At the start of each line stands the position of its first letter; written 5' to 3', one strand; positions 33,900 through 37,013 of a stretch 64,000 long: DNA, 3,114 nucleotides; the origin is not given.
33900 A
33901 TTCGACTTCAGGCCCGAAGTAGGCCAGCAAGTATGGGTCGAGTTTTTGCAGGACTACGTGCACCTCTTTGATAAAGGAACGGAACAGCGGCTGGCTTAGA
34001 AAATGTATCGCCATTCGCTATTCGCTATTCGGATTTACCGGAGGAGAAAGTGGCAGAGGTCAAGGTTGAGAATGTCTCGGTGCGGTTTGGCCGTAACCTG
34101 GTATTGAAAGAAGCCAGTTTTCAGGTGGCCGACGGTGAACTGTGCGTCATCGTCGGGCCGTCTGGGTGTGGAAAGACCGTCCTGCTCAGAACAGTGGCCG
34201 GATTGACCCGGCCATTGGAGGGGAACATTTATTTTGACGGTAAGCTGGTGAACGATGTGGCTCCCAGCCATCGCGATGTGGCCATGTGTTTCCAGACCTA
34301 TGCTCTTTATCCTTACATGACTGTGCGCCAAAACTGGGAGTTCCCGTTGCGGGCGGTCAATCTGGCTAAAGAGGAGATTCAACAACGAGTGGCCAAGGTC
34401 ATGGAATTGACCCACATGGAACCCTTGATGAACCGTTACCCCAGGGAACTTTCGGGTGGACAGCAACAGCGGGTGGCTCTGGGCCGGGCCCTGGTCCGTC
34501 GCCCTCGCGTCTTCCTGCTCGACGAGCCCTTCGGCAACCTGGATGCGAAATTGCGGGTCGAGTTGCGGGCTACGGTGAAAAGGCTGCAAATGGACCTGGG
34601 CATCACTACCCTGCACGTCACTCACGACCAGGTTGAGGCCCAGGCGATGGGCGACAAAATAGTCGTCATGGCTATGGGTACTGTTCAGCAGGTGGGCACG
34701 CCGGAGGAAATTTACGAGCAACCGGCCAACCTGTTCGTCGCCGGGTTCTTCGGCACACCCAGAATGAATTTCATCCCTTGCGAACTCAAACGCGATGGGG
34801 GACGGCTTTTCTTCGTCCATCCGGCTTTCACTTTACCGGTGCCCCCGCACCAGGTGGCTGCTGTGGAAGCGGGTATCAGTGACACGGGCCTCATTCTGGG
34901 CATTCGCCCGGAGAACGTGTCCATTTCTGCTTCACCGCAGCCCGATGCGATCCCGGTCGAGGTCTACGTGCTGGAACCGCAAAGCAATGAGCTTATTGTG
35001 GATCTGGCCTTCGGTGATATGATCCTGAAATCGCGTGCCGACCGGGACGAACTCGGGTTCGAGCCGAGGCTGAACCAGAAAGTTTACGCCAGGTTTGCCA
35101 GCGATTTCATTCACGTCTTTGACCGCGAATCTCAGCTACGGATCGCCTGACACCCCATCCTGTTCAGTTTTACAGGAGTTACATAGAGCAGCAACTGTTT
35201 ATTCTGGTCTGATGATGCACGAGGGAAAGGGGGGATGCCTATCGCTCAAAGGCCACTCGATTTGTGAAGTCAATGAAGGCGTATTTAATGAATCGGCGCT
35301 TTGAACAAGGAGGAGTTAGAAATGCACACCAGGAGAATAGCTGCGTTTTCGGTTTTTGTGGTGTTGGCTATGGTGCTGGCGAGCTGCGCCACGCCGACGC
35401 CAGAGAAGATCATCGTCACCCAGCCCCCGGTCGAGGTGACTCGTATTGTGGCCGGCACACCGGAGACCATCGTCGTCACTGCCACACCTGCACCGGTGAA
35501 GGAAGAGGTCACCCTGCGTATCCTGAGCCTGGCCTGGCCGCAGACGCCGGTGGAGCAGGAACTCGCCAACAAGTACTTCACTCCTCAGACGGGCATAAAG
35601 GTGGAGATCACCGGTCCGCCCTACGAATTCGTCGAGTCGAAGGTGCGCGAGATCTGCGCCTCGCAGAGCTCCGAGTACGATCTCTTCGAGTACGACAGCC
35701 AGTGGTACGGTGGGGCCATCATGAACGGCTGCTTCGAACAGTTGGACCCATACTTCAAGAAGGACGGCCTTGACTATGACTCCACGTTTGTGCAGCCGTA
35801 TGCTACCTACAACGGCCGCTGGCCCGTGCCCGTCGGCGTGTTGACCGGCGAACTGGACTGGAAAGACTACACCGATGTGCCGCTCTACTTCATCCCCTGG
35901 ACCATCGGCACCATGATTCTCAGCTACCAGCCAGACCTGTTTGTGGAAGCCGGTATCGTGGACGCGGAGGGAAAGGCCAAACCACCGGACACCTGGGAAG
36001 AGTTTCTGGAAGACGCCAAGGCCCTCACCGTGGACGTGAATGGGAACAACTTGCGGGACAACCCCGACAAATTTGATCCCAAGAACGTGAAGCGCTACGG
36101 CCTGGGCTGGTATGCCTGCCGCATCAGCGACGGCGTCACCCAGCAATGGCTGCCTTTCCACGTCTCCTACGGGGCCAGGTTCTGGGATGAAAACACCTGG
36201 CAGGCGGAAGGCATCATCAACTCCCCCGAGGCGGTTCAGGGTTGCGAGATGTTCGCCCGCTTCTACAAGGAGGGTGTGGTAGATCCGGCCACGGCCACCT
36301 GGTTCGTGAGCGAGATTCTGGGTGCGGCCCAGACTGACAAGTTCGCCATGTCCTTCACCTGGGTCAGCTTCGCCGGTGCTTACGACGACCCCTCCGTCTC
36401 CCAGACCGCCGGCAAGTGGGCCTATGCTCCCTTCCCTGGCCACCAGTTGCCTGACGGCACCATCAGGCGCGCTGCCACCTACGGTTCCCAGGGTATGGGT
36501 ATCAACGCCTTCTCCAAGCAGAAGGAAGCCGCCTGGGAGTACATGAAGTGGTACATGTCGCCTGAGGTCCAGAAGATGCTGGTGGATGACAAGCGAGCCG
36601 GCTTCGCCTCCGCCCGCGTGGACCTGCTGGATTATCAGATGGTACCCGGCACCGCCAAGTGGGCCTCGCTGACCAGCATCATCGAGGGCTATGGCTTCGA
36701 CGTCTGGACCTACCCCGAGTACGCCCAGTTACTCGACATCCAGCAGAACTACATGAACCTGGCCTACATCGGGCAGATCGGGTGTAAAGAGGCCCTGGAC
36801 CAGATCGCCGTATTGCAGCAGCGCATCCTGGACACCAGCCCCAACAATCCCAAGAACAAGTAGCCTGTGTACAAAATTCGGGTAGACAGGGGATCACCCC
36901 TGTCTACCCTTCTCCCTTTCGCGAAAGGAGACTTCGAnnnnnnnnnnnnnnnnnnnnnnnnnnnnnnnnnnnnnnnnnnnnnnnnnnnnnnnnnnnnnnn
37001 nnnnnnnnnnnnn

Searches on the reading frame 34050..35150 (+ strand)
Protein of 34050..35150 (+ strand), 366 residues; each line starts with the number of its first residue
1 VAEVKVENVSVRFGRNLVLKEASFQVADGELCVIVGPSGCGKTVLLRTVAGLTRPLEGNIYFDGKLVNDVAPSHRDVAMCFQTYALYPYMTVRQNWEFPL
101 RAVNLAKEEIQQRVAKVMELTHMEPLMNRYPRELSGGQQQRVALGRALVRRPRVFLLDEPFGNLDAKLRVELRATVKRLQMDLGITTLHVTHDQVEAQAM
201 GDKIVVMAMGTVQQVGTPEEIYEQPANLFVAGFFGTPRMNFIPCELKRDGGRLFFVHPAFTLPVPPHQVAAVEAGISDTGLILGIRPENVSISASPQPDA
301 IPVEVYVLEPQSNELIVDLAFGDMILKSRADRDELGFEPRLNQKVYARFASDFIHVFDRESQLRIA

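Call 46: search_protein_families(library=pfam, max_evalue=0.00001, proteins=[window:34050-35150:+])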
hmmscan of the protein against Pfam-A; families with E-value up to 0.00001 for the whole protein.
window:34050-35150:+ (366 aa): 2 families
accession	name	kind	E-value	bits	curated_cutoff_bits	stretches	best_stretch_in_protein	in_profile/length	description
PF00005.33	ABC_tran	-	1.7e-33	116.6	25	1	19-161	1-136/137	ABC transporter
PF17912.7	OB_MalK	-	3.2e-11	44.3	27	1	235-289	1-52/53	MalK OB fold domain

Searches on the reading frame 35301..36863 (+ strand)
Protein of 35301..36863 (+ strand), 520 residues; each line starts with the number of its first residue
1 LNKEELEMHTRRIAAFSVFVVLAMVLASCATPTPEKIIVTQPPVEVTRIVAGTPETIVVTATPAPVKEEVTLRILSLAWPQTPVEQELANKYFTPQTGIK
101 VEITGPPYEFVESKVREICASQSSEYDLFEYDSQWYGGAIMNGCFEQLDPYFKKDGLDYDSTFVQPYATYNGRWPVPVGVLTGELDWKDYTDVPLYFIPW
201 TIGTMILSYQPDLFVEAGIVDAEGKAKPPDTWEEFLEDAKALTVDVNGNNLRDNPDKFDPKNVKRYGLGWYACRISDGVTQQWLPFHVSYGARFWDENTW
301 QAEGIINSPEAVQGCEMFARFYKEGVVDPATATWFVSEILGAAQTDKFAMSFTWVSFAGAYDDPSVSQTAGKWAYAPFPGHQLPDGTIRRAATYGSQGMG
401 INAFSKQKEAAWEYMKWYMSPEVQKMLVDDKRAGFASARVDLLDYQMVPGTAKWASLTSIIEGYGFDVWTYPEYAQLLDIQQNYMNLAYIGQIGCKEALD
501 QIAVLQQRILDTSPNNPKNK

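Call 46: search_protein_families(library=pfam, max_evalue=0.00001, proteins=[window:35301-36863:+])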
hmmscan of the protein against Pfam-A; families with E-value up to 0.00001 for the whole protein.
window:35301-36863:+ (520 aa): 2 families
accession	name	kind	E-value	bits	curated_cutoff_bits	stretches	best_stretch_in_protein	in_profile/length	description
PF01547.30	SBP_bac_1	-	4.4e-26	93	26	1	85-425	10-307/307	Bacterial extracellular solute-binding protein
PF13416.11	SBP_bac_8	-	5.2e-22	79.4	27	1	93-430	6-255/279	Bacterial extracellular solute-binding protein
